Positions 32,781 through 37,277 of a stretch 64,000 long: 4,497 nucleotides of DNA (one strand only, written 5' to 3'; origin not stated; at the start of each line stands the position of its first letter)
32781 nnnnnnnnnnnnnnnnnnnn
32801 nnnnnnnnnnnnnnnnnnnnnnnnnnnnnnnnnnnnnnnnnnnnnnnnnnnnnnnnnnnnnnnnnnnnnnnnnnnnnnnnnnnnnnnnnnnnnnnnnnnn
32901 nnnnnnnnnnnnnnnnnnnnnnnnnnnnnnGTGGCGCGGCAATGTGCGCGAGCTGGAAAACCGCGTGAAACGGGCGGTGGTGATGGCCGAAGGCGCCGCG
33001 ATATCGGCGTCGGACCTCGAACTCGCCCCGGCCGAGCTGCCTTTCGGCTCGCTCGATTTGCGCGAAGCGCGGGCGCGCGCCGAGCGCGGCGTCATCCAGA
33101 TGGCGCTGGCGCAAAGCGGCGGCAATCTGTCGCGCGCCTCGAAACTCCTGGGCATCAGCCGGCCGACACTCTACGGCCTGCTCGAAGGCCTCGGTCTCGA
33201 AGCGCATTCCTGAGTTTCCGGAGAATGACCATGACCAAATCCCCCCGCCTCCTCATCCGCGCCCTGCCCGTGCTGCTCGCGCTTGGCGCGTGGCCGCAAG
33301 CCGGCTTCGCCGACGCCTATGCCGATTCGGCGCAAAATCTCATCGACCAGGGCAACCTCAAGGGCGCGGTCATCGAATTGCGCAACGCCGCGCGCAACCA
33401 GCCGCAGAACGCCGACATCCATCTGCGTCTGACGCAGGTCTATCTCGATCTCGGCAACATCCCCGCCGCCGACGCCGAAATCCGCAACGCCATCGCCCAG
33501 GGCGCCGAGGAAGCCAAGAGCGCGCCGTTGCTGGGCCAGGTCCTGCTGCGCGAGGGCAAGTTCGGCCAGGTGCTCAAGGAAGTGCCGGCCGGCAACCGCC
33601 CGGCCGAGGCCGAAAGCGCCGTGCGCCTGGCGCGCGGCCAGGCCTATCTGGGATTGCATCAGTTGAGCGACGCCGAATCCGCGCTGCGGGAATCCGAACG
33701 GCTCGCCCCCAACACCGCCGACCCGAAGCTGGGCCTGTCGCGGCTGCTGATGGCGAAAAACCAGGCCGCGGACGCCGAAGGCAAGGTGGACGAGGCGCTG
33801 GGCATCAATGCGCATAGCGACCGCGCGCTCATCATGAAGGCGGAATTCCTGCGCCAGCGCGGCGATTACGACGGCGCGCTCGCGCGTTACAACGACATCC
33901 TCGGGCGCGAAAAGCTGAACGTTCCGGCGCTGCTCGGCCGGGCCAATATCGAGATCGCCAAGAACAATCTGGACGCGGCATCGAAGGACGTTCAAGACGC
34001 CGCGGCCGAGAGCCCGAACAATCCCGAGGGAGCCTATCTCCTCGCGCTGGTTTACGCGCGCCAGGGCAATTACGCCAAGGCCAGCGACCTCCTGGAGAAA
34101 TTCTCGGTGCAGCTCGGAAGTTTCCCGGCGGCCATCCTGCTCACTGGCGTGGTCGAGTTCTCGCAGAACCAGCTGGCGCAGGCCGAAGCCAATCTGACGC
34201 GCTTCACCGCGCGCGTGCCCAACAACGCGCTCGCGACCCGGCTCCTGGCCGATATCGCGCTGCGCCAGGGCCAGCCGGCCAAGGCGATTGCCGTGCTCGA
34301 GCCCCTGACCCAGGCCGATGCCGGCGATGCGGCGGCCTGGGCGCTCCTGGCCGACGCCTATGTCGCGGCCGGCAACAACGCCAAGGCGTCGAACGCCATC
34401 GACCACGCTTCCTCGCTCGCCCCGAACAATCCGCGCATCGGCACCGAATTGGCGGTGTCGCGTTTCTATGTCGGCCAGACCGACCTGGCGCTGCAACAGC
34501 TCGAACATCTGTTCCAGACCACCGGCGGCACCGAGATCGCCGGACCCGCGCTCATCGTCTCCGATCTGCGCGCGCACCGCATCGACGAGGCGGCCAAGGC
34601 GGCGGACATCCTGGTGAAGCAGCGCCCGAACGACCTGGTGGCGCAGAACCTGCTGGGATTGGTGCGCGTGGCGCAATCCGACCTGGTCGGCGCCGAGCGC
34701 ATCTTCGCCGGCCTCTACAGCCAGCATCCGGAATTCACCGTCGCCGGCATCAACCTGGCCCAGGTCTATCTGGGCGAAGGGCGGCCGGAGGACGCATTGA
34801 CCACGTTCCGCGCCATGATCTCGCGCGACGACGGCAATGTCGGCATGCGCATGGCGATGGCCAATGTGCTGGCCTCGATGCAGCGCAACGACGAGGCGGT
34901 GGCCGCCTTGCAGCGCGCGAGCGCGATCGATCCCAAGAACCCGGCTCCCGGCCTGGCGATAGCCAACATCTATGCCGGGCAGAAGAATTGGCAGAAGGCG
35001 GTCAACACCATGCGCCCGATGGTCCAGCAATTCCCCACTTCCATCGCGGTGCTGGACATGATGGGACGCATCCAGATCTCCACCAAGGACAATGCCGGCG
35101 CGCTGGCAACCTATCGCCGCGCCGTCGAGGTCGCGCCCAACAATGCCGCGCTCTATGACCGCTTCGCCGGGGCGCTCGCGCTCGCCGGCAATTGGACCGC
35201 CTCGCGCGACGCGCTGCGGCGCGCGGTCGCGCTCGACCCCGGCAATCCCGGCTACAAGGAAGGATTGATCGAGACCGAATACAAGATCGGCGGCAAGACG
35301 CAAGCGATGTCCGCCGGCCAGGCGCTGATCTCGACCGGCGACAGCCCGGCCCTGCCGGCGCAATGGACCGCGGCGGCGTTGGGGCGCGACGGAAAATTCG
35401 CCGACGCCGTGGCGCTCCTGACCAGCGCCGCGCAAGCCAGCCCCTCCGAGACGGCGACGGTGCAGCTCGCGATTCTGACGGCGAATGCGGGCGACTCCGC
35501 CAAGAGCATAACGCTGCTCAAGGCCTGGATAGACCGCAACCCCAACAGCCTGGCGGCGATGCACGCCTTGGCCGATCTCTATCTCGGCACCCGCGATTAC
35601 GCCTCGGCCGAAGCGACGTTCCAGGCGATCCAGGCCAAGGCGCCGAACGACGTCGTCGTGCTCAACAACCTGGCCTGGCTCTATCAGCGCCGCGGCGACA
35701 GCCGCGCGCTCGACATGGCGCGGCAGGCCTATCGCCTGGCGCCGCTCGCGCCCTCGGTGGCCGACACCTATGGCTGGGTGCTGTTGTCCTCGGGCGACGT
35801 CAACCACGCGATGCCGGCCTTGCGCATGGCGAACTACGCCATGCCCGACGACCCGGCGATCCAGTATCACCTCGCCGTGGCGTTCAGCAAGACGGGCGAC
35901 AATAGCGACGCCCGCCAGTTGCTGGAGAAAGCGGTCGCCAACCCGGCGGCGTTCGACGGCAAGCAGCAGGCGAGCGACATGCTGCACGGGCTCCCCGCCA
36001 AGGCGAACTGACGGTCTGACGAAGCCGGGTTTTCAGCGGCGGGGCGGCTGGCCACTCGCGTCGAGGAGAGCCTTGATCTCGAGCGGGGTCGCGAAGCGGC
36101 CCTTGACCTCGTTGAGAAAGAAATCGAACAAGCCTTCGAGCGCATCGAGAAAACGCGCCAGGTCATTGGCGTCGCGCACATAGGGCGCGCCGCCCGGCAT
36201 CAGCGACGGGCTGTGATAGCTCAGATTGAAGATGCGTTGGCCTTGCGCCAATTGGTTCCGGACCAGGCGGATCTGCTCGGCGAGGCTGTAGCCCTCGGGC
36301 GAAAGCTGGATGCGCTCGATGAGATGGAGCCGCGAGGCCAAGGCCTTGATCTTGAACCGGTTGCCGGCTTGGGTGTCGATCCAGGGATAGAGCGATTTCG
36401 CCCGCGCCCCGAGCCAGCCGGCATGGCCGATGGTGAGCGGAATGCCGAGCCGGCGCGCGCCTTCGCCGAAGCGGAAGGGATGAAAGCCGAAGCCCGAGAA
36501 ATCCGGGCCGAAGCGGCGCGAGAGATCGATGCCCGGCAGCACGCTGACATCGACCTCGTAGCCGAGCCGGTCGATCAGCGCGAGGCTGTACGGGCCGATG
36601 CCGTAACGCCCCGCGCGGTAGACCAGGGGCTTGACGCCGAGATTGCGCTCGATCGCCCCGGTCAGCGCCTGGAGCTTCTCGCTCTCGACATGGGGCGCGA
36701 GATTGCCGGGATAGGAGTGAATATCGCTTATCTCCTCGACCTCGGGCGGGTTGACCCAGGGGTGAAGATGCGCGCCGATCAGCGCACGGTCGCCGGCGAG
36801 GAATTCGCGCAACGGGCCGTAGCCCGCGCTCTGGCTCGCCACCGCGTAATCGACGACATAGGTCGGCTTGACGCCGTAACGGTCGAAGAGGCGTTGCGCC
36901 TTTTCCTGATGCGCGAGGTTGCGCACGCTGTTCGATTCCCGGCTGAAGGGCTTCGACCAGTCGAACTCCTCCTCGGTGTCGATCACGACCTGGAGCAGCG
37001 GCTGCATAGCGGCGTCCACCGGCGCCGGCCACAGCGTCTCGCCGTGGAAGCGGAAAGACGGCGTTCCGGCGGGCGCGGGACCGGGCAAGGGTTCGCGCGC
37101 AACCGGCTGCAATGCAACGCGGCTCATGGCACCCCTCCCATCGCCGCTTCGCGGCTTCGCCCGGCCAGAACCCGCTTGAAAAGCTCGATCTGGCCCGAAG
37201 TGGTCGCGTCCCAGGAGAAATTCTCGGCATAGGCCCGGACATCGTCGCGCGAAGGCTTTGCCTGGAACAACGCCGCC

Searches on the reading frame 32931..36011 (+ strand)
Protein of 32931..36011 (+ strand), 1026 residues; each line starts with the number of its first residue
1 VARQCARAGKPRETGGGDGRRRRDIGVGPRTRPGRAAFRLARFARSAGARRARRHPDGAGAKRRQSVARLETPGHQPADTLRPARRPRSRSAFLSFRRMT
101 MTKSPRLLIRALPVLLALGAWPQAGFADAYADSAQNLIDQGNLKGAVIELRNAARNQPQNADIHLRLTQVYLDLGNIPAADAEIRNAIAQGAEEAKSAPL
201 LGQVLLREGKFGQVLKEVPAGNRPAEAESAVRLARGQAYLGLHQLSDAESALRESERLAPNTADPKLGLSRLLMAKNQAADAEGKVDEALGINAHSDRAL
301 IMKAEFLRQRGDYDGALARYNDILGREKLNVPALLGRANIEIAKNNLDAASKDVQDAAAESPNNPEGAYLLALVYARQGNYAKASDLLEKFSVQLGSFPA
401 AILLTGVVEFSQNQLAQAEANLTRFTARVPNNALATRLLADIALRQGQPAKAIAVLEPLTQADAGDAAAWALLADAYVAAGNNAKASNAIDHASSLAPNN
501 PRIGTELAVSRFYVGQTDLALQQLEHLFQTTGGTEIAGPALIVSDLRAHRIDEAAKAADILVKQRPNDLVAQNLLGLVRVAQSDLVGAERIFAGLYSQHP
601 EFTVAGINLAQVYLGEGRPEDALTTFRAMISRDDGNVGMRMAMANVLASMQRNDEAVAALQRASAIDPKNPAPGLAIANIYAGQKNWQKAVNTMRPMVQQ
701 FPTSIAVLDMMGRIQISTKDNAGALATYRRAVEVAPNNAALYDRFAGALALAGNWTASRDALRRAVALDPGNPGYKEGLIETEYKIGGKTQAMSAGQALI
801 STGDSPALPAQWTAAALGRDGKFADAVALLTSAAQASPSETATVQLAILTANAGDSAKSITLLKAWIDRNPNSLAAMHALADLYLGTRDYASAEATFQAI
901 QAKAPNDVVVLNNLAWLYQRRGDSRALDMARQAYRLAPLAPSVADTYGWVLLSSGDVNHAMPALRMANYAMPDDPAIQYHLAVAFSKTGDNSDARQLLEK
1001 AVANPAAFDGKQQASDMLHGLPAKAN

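Call 17: search_protein_families(library=pfam, proteins=[window:32931-36011:+], max_evalue=0.001)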
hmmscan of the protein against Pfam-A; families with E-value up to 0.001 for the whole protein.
window:32931-36011:+ (1026 aa): 28 families (the best 25 are shown)
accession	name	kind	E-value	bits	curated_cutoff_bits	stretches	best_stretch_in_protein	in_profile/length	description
PF14559.12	TPR_19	-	2.6e-68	226.7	25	11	443-504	1-62/68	Tetratricopeptide repeat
PF13428.12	TPR_14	-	1.6e-51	167.8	23.5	1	436-475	4-43/44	Tetratricopeptide repeat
PF13432.12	TPR_16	-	4.6e-43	145.6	32.7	7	407-466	5-64/65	Tetratricopeptide repeat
PF07719.23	TPR_2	-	5.3e-36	120.2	27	0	365-390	1-26/34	Tetratricopeptide repeat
PF12895.13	ANAPC3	-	1.8e-32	111.8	27.2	2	357-423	15-80/82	Anaphase-promoting complex, cyclosome, subunit 3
PF23914.1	TPR_CcmH_CycH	-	1.2e-29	103.7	42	3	630-738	43-154/158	Cytochrome c-type biogenesis protein H TPR domain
PF13181.12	TPR_8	-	5.8e-26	88.8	25.7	0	467-500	1-34/34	Tetratricopeptide repeat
PF13431.12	TPR_17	-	4.4e-25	86.3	24.4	0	356-384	4-32/34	Tetratricopeptide repeat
PF13414.12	TPR_11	-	8.6e-24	83.4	26.8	2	645-684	2-41/42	TPR repeat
PF13176.12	TPR_7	-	1.6e-21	74.9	27.9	0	876-907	1-34/36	Tetratricopeptide repeat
PF13424.12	TPR_12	-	3.5e-20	72.4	30.1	0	868-898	39-69/77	Tetratricopeptide repeat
PF00515.34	TPR_1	-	1.3e-19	69.5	27.8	0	643-670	7-34/34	Tetratricopeptide repeat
PF13174.12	TPR_6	-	8.5e-18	64.2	26.3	0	978-1004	3-29/33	Tetratricopeptide repeat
PF25064.1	ARM_TT21_5th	-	1.5e-13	51.5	27.8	0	876-965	3-96/117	TT21 fifth ARM repeats domain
PF25062.1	ARM_TT21_N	-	4.9e-13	49.8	40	0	276-350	150-221/222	Tetratricopeptide repeat protein 21 N-terminal ARM repeat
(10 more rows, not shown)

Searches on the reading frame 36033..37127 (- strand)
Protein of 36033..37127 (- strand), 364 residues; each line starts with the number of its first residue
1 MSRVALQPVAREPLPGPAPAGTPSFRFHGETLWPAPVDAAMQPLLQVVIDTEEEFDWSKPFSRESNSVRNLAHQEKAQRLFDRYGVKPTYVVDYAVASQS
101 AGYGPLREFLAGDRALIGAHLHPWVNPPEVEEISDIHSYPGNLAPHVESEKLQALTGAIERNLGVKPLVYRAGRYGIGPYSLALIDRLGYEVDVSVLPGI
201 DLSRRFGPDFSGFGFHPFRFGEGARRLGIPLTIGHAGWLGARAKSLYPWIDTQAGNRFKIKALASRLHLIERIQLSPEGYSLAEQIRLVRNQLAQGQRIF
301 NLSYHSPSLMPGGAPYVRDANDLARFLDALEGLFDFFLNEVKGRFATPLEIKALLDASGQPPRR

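Call 9: search_protein_families(library=ncbifam, proteins=[window:36033-37127:-], max_evalue=0.00001)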
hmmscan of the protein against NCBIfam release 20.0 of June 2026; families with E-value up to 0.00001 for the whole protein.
window:36033-37127:- (364 aa): 0 families

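Call 17: search_protein_families(library=pfam, proteins=[window:36033-37127:-], max_evalue=0.001)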
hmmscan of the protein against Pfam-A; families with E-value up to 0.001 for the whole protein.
window:36033-37127:- (364 aa): 0 families

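Call 36: search_solved_structures(query=window:36033-37127:-, max_evalue=10, show_alignments=1)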
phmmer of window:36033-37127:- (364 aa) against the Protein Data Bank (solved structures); distinct sequences matched with E-value up to 10: 3.
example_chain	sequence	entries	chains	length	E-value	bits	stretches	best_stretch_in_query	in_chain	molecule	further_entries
1w1u_A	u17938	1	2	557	0.38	13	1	6-94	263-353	UROCANATE HYDRATASE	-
1uwl_A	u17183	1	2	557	0.38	13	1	6-94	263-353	UROCANATE HYDRATASE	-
1uwk_A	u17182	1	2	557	0.71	12.1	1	6-94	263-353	UROCANATE HYDRATASE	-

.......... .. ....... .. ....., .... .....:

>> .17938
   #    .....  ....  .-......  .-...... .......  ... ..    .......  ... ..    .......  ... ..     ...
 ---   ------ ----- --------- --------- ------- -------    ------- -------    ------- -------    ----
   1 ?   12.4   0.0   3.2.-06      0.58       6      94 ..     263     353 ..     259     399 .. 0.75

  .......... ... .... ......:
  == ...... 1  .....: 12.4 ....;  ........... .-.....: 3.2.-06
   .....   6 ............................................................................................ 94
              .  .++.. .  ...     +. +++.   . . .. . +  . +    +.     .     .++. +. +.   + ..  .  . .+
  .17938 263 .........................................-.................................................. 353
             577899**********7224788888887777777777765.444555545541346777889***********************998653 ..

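Call 48: find_homologous_proteins(query=window:36033-37127:-, max_evalue=0.00001)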
Query window:36033-37127:- (364 aa): 4575 proteins with E <= 0.00001 among 8000 candidates; the best 120 are listed.
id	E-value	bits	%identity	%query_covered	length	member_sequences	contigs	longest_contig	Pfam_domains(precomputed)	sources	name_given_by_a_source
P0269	7.6e-226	767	93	100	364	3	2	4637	-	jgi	-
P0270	8.4e-195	665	83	98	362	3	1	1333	-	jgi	jgi:hypothetical protein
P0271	4.6e-192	656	82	98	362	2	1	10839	-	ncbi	-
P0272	9.4e-191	652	80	100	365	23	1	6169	-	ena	-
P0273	3.0e-189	647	81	98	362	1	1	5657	-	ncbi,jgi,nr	ncbi:MAG TPA: polysaccharide deacetylase family protein [Stellaceae bacterium]|jgi:hypothetical prot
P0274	1.5e-186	638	79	100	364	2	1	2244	-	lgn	-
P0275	3.0e-186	637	79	100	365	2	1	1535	-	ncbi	-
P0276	2.3e-184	631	80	93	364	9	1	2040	-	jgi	-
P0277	1.9e-163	562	72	91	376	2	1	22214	-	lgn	-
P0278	2.4e-159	548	71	92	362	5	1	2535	-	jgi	-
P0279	3.0e-159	548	70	93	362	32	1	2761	-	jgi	-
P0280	1.1e-158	546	70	92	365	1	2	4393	-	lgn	-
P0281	2.4e-158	545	70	93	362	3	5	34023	-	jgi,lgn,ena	jgi:hypothetical protein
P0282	2.8e-158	545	70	93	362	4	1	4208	-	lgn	-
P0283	3.7e-158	545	70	92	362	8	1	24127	-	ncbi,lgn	-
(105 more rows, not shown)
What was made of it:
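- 36033..37127 (-): Conserved partner gene: a CE4-fold deacetylase-like protein of 364 aa with no signal peptide. Motifs: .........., GAHLHPW, YRAGRYG, LSYHSPS. NCBI names some 'polysaccharide deacetylase family protein' (call 48).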

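Call 60: search_solved_structures(query=A4, max_evalue=10, show_alignments=2)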
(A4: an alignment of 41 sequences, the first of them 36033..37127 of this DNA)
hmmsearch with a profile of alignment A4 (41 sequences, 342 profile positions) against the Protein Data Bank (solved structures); distinct sequences matched with E-value up to 10: 6.
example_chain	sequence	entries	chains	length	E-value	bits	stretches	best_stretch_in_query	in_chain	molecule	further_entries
5yda_A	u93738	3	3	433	0.32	12.9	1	180-236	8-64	PKS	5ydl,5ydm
1pow_A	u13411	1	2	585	0.97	11.3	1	58-166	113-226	PYRUVATE OXIDASE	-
2ez4_A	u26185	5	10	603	1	11.3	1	58-166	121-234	Pyruvate oxidase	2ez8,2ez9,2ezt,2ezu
1y9d_A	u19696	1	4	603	1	11.3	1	58-166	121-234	Pyruvate oxidase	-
6haf_A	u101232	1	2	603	1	11.3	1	58-166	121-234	Pyruvate oxidase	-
4fee_A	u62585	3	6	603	1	11.3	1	58-166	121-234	Pyruvate oxidase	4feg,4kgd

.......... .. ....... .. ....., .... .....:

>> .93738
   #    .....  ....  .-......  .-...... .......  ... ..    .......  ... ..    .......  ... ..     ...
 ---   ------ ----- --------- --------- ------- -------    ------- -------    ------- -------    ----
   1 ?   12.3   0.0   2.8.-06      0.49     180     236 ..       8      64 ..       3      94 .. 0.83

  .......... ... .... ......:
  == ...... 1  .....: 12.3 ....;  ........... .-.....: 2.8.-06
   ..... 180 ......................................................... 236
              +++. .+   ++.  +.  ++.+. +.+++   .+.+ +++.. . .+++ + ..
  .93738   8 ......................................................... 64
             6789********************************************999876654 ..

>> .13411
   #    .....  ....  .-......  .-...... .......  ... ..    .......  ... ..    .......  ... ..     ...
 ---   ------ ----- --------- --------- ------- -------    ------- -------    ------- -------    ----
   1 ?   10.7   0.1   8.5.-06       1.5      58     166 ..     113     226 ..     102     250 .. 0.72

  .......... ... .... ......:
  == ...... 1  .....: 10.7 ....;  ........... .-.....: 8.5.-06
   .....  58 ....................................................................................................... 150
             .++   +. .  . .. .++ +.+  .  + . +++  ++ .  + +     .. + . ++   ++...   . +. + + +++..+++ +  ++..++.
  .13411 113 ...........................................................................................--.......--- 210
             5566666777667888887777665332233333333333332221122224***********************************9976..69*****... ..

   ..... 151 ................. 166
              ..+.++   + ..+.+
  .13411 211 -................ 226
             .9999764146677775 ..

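Call 69: predict_structure(alignment_id=A4)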
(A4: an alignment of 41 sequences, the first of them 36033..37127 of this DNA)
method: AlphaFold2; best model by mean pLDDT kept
length: 364 residues; sequences in the alignment: 41
mean_pLDDT: 89.6   pTM: 0.89
mean pLDDT of the five models: 89.6, 89.3, 89.2, 89.0, 87.6
residues with pLDDT >= 90: 252; 70-90: 84; 50-70: 16; < 50: 12
segments of 3 or more residues with pLDDT < 50: 1-11
pLDDT, mean of each block of 10 residues (from residue 1): 41 51 82 92 98 80 85 96 98 97 97 98 91 88 92 97 98 78 89 94 89 93 92 95 90 92 93 95 97 96 95 86 97 99 98 90 58
secondary structure, 60 per line:
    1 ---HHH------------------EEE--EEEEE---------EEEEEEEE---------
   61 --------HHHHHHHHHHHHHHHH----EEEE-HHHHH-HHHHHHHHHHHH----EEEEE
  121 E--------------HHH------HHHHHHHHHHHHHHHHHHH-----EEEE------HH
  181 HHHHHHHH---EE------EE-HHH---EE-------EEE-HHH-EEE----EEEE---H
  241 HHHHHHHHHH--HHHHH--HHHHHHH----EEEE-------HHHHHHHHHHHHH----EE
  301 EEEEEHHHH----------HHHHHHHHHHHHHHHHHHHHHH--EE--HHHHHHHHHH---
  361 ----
elements in order: E25-27 E30-34 E44-51 H69-84 E89-92 H94-98 H100-111 E116-121 H145-163 E169-172 H179-188 E218-220 E226-228 E233-236 H240-250 H253-257 H260-266 E271-274 H282-294 E299-305 H306-309 H320-341 H348-357

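Call 72: fold_search(model_id=the predicted structure, library=pdb)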
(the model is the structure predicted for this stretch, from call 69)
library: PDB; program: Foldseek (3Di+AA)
matches with E <= 10: 1190; with E <= 0.001: 63
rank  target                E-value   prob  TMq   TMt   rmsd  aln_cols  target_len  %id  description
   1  3rxz_B                1.6e-08  1.00  0.55  0.68   5.0       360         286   16  Crystal structure of putative polysaccharide deacetylase from Mycobacterium smegmatis (released 2011-06-22)
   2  3rxz_A                1.7e-08  1.00  0.55  0.69   4.9       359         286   14  Crystal structure of putative polysaccharide deacetylase from Mycobacterium smegmatis (released 2011-06-22)
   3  3rxz_C                1.9e-08  1.00  0.54  0.67   6.7       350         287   16  Crystal structure of putative polysaccharide deacetylase from Mycobacterium smegmatis (released 2011-06-22)
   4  3qbu_A                7.5e-08  1.00  0.51  0.63   7.0       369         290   14  Crystal structure of putative peptidoglycan deactelyase (HP0310) from Helicobacter pylori (released 2011-05-25)
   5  3s6o_A                1.3e-07  1.00  0.52  0.61   6.5       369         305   17  Crystal structure of a Polysaccharide deacetylase family protein from Burkholderia pseudomallei (released 2011-06-15)
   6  3s6o_C                2.4e-07  1.00  0.51  0.60   6.4       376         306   17  Crystal structure of a Polysaccharide deacetylase family protein from Burkholderia pseudomallei (released 2011-06-15)
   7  6h8n_B                3.1e-06  1.00  0.41  0.66   5.4       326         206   11  Structure of peptidoglycan deacetylase PdaC from Bacillus subtilis - mutant D285S (released 2019-11-13)
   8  5lgc_A                3.1e-06  1.00  0.37  0.63   6.5       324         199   13  T48 deacetylase with substrate (released 2017-08-02)
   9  8t0j                  3.3e-06  1.00  0.41  0.53   8.3       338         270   11  Salmonella Typhimurium ArnD (released 2023-10-18)
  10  6h8l_B                3.5e-06  1.00  0.36  0.59  10.3       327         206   11  Structure of peptidoglycan deacetylase PdaC from Bacillus subtilis (released 2019-11-13)
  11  6h8n_A                1.1e-05  1.00  0.39  0.64   6.8       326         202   11  Structure of peptidoglycan deacetylase PdaC from Bacillus subtilis - mutant D285S (released 2019-11-13)
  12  6h8l_A                1.1e-05  1.00  0.36  0.59  10.4       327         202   11  Structure of peptidoglycan deacetylase PdaC from Bacillus subtilis (released 2019-11-13)
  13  7ax7                  1.2e-05  1.00  0.37  0.61   6.6       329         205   12  Crystal structure of the Xyl-CE4 domain of a multidomain xylanase from the hindgut metagenome of Trinervitermes trinervo (released 2020-11-18)
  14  1z7a_A                1.3e-05  1.00  0.47  0.56   6.7       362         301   15  Crystal structure of probable Polysaccharide deacetylase from Pseudomonas aeruginosa PAO1 (released 2005-05-10)
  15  7fbw                  1.4e-05  1.00  0.42  0.76   4.6       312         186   12  Acetylxylan esterase from Caldanaerobacter subterraneus subsp. tengcongensis (released 2021-10-27)
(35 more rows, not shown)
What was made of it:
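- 36033..37127 (-): The AF2 model has pLDDT 89.6, and the top Foldseek hits are CE4 deacetylases 3rxz, 3qbu, 3s6o, PdaC and ArnD, best E=1.6e-8 (calls 69, 72).
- The partner's CE4 fold is supported by calls 69 and 72.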
